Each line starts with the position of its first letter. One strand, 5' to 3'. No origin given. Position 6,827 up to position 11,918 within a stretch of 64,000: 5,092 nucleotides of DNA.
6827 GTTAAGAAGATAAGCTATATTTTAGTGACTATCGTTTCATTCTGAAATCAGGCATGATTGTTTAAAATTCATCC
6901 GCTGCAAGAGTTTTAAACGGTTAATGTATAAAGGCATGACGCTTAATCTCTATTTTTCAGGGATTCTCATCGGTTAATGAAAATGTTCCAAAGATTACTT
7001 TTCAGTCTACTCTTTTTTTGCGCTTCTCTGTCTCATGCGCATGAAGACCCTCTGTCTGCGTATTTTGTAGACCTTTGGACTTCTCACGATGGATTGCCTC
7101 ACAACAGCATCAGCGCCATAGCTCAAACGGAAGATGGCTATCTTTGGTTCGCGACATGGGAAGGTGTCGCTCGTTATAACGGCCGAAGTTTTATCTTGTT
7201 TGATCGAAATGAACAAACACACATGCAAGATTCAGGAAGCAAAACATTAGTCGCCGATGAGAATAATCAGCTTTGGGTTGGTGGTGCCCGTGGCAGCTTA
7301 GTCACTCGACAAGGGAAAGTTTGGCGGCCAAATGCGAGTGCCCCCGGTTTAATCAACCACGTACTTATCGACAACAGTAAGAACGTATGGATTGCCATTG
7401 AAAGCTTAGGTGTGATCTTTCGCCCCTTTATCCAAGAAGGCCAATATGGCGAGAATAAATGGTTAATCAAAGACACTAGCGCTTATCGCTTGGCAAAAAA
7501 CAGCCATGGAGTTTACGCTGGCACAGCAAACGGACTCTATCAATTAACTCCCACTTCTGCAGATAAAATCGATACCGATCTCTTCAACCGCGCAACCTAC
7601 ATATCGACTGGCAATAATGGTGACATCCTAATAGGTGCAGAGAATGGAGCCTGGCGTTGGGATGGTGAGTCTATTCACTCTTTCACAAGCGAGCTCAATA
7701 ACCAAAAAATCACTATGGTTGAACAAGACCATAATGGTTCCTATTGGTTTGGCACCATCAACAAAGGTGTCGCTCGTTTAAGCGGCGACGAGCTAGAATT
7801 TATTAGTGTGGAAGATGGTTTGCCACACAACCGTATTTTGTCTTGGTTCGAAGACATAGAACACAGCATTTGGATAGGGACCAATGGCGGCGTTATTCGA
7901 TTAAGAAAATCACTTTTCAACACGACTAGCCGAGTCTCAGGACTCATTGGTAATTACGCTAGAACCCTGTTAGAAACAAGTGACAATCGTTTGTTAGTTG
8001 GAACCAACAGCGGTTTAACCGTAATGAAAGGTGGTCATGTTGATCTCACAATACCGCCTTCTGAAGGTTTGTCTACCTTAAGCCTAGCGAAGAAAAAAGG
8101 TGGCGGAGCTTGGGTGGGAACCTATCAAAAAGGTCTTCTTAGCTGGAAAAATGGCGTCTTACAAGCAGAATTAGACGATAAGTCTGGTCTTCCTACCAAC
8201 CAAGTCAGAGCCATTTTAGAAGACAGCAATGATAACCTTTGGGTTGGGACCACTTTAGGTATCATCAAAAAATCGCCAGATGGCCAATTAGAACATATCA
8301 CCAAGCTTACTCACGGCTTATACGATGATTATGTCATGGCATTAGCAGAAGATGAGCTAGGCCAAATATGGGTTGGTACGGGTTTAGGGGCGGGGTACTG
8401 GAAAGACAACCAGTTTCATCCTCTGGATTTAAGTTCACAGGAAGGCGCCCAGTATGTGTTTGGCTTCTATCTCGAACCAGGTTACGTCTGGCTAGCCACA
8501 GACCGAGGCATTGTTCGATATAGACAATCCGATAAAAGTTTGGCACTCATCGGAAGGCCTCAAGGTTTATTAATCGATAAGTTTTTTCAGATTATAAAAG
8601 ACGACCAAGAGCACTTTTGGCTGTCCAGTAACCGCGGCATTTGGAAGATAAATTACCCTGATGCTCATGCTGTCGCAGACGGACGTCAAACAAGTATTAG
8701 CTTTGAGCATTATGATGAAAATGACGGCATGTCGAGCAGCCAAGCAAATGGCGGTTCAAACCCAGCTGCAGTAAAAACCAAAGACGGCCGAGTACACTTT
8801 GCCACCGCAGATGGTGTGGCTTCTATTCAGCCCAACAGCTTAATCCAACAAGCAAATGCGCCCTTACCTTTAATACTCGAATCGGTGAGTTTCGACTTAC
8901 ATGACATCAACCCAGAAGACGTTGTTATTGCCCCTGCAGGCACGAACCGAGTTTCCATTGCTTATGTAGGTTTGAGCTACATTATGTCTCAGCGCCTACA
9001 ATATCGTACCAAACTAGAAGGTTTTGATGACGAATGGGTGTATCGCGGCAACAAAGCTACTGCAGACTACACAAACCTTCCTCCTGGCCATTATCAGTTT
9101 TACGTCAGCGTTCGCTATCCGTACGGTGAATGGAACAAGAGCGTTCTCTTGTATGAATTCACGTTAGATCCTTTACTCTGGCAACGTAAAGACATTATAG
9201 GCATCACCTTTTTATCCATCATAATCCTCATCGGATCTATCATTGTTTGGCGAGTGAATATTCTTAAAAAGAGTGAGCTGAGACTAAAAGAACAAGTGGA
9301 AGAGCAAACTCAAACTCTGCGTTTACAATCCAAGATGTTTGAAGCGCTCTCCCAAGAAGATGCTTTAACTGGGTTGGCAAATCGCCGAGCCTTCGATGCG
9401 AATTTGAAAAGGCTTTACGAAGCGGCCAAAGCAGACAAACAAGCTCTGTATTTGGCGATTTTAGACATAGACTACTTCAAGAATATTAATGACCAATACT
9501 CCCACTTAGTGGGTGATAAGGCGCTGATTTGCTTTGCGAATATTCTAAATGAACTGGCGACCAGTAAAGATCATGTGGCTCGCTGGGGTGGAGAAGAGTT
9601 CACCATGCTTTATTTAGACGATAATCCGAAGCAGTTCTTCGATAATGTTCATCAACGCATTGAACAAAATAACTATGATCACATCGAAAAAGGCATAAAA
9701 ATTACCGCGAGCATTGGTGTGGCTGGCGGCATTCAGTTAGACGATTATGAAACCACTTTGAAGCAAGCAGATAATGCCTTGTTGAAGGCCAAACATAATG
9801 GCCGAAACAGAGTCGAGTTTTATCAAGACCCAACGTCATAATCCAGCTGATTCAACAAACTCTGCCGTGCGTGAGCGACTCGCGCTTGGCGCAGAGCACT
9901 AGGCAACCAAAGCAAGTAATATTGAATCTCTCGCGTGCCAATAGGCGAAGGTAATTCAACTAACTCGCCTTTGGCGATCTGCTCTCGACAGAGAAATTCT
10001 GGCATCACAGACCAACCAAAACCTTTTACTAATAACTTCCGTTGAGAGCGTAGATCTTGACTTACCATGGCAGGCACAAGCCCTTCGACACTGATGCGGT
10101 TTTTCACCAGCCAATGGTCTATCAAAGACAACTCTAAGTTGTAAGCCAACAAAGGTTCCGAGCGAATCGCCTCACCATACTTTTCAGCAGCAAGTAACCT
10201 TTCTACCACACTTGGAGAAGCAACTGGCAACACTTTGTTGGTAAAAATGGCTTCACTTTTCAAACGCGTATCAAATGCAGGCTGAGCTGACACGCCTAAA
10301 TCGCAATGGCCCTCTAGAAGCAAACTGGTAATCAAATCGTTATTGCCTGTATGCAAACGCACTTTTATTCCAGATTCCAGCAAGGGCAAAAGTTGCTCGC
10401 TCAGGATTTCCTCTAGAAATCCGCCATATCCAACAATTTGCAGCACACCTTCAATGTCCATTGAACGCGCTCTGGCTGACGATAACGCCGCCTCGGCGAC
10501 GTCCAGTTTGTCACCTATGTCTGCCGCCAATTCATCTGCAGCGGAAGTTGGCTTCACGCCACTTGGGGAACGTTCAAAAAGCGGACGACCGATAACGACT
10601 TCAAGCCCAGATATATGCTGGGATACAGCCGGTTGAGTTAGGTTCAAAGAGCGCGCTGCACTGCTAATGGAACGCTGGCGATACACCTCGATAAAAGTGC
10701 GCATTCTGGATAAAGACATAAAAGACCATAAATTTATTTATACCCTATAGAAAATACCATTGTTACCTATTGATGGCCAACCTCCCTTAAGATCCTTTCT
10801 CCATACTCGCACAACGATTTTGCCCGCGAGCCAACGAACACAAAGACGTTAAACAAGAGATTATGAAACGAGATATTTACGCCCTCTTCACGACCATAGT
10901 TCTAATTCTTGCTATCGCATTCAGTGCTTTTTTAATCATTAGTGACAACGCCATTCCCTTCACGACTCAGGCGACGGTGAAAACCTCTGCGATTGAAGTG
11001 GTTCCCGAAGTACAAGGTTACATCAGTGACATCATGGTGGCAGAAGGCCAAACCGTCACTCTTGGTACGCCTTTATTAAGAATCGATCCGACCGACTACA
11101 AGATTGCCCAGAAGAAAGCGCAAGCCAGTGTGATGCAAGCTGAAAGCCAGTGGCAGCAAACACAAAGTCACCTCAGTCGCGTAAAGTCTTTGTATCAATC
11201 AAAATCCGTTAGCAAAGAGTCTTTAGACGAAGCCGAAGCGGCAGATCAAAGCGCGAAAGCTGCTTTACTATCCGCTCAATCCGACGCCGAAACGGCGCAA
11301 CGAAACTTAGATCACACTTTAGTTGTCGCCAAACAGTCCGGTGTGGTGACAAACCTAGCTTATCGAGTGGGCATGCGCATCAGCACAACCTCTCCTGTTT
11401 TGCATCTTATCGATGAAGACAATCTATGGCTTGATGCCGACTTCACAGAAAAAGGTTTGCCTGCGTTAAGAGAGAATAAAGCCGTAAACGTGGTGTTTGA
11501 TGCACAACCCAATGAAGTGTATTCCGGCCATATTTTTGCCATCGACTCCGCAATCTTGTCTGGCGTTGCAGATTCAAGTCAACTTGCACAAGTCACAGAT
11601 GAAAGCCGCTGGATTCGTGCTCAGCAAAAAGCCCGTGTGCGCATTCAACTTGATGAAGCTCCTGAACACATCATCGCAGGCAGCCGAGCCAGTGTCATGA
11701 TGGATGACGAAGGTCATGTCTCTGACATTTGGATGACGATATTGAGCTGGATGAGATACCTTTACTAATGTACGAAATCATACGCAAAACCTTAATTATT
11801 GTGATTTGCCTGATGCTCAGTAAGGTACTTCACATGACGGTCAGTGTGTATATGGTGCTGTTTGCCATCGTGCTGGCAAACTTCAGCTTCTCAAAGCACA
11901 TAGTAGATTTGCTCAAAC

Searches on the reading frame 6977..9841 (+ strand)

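Call 32: search_protein_families(library=ncbifam, proteins=[window:6977-9841:+], max_evalue=1e-10)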
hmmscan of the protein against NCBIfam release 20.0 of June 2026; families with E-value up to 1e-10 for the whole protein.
window:6977-9841:+ (954 aa): 21 families
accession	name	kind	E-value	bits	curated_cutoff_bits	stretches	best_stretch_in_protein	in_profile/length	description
NF038266.1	diguan_SiaD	equivalog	4.3e-41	141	290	1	779-946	81-252/252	biofilm regulation diguanylate cyclase SiaD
NF007135.0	PRK09581.1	equivalog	4.3e-37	128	474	1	765-946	261-452/457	PleD family two-component system response regulator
NF007380.0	PRK09894.1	equivalog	1.2e-36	126.6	256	1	772-951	108-289/296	diguanylate cyclase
TIGR00254.1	GGDEF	domain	1.7e-36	125.4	37.4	1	789-948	2-166/168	diguanylate cyclase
NF007423.1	PRK09966.1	equivalog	6.8e-30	104.2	325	1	772-939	219-390/390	diguanylate cyclase DgcN/YfiN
NF051473.1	DigCycDgcsShew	equivalog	3.3e-27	95.6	400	1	765-945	105-287/291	diguanylate cyclase DgcS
NF047654.1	DiguCycDgcRLepto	equivalog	4.4e-27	94.8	500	1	783-946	125-293/295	diguanylate cyclase DgcR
NF047872.1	GGDEF_GdpS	equivalog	1e-26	94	400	1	786-948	181-349/355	GGDEF domain-containing protein GdpS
NF007298.0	PRK09776.1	equivalog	3.1e-26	91.6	1135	1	792-951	681-847/1111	diguanylate cyclase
NF041606.1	dguan_cyc_DgcA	equivalog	3.2e-26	92.1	370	1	792-947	178-337/340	diguanylate cyclase DgcA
NF007599.0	PRK10245.1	equivalog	6.2e-25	87.4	402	1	783-947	201-368/371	diguanylate cyclase AdrA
NF045675.1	PhdiestaseDibA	equivalog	2.6e-24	85.5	980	1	784-950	195-365/623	phosphodiesterase DibA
NF011955.1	PRK15426.1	equivalog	1.4e-20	73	408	1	791-948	397-560/564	cellulose biosynthesis regulator diguanylate cyclase DgcQ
NF007474.0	PRK10060.1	equivalog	8.1e-20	70.6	782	1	786-946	231-392/663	cyclic di-GMP phosphodiesterase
NF053781.1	cdiGMPphdstlr2612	equivalog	2.1e-18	65.4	1600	1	777-945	826-998/1268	Tlr1612 family c-di-GMP phosphodiesterase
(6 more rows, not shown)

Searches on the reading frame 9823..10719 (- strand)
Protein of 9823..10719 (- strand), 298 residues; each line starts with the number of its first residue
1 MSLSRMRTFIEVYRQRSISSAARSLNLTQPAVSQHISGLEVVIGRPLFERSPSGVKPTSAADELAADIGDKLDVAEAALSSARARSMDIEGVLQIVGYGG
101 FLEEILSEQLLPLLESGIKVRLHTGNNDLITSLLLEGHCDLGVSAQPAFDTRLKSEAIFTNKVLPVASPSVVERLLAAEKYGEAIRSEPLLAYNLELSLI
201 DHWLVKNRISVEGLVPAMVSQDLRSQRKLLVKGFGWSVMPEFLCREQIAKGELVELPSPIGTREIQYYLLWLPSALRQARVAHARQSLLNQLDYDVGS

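Call 32: search_protein_families(library=ncbifam, proteins=[window:9823-10719:-], max_evalue=1e-10)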
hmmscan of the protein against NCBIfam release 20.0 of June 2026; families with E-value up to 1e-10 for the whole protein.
window:9823-10719:- (298 aa): 19 families
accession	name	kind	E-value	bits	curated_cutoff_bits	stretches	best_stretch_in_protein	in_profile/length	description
NF002964.0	PRK03635.1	subfamily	3.8e-22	78.7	197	1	4-288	6-286/297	ArgP/LysG family DNA-binding transcriptional regulator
TIGR03418.1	chol_sulf_TF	equivalog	6.1e-21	74.7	324.8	1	2-205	2-199/291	choline sulfate utilization transcriptional regulator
NF040786.1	LysR_Sec_metab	equivalog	8.9e-21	74.2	250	1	1-258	1-264/298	selenium metabolism-associated LysR family transcriptional regulator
TIGR03298.1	argP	subfamily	2.1e-20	73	273.55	1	5-282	5-278/292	ArgP/LysG family DNA-binding transcriptional regulator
NF009888.0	PRK13348.1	subfamily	2e-19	69.8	297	1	5-266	7-266/302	HTH-type transcriptional regulator ArgP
NF008352.0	PRK11139.1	subfamily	1.5e-18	66.9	288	1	3-292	8-292/305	transcriptional regulator GcvA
TIGR02424.1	TF_pcaQ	equivalog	9.2e-16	57.6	303.8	1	5-259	7-265/300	pca operon transcription factor PcaQ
TIGR03339.1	phn_lysR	subfamily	2.7e-14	53.1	341.1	1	6-165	2-160/279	aminoethylphosphonate catabolism associated LysR family transcriptional regulator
NF040888.1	trans_reg_YafC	equivalog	5.7e-14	51.7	470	1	5-256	7-256/293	DNA-binding transcriptional regulator YafC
NF045990.1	TransRegCbbRRhodb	equivalog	5.8e-14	51.8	450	1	2-191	7-198/304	LysR family regulator CbbR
NF007491.0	PRK10086.1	equivalog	2.2e-12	46.5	316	1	2-174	18-187/313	DNA-binding transcriptional regulator DsdC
NF007307.0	PRK09791.1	equivalog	7.4e-12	45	336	1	3-109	7-112/302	LysR family transcriptional regulator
NF047520.1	trans_act_CidR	equivalog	1.3e-11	44.3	415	1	1-246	1-247/292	cidABC operon transcriptional activator CidR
NF041036.1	decaheme_TF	subfamily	1.5e-11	44.4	210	0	1-76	1-76/301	multiheme cytochrome-associated LysR family transcriptional regulator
NF007063.1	PRK09508.1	equivalog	1.5e-11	44.2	262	1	8-280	22-293/307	transcriptional regulator LeuO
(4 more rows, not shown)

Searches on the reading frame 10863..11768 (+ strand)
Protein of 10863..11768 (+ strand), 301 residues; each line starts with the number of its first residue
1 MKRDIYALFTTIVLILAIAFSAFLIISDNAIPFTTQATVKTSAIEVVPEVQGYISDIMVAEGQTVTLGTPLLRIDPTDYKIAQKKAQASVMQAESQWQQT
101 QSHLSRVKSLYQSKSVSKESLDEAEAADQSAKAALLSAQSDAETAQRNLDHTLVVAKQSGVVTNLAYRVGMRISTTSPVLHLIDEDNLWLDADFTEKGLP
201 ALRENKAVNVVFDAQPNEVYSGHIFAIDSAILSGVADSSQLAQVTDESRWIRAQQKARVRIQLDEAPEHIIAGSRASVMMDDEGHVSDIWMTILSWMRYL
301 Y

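Call 32: search_protein_families(library=ncbifam, proteins=[window:10863-11768:+], max_evalue=1e-10)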
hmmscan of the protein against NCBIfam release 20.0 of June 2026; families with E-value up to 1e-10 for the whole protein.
window:10863-11768:+ (301 aa): 14 families
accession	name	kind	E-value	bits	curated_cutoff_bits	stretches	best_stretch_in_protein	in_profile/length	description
TIGR01730.1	RND_mfp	subfamily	7.2e-40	136.9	94.9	1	36-268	16-251/322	efflux RND transporter periplasmic adaptor subunit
TIGR00998.1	8a0101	subfamily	1.9e-34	119.1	390.8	2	137-266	190-317/334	EmrA/EmrK family multidrug efflux transporter periplasmic adaptor subunit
NF007785.0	PRK10476.1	equivalog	7.6e-34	117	376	2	126-280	183-340/347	multidrug transporter subunit MdtN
NF007850.1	PRK10559.1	equivalog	3.8e-29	101.8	400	1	10-284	7-282/303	p-hydroxybenzoic acid efflux pump subunit AaeA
NF011715.0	PRK15136.1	equivalog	2.5e-23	82.3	563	1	138-265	202-327/390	multidrug efflux MFS transporter periplasmic adaptor subunit EmrA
NF007132.1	PRK09578.1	equivalog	1.7e-18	66.5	512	1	45-161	67-183/396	MexX/AxyX family multidrug efflux RND transporter periplasmic adaptor subunit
NF045904.1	RND-peri-MexE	equivalog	5.6e-18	65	714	1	42-176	62-196/390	multidrug efflux RND transporter periplasmic adaptor subunit MexE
NF002939.0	PRK03598.1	equivalog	6.4e-18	65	393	0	130-225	183-278/332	secretion protein HlyD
NF033138.2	RND-peri-MexC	equivalog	2.7e-16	59.7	625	1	45-206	65-226/375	MexC family multidrug efflux RND transporter periplasmic adaptor subunit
NF000272.2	OqxA_adapt_sub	exception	5.1e-16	58.6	835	1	43-161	67-185/391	multidrug efflux RND transporter periplasmic adaptor subunit OqxA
NF008589.1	PRK11556.1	equivalog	2.2e-15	56.5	391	1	38-286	78-334/392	MdtA/MuxA family multidrug efflux RND transporter periplasmic adaptor subunit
TIGR00999.1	8a0102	subfamily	3.1e-13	49.5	319.3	1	62-215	1-156/271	CzcB/NccB family metal efflux transporter periplasmic adaptor subunit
NF011604.1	PRK15030.1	equivalog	8.6e-13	48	765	1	34-164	53-186/397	multidrug efflux RND transporter periplasmic adaptor subunit AcrA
NF008606.0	PRK11578.1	equivalog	6.5e-12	45.3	342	1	44-270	62-307/371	macrolide transporter subunit MacA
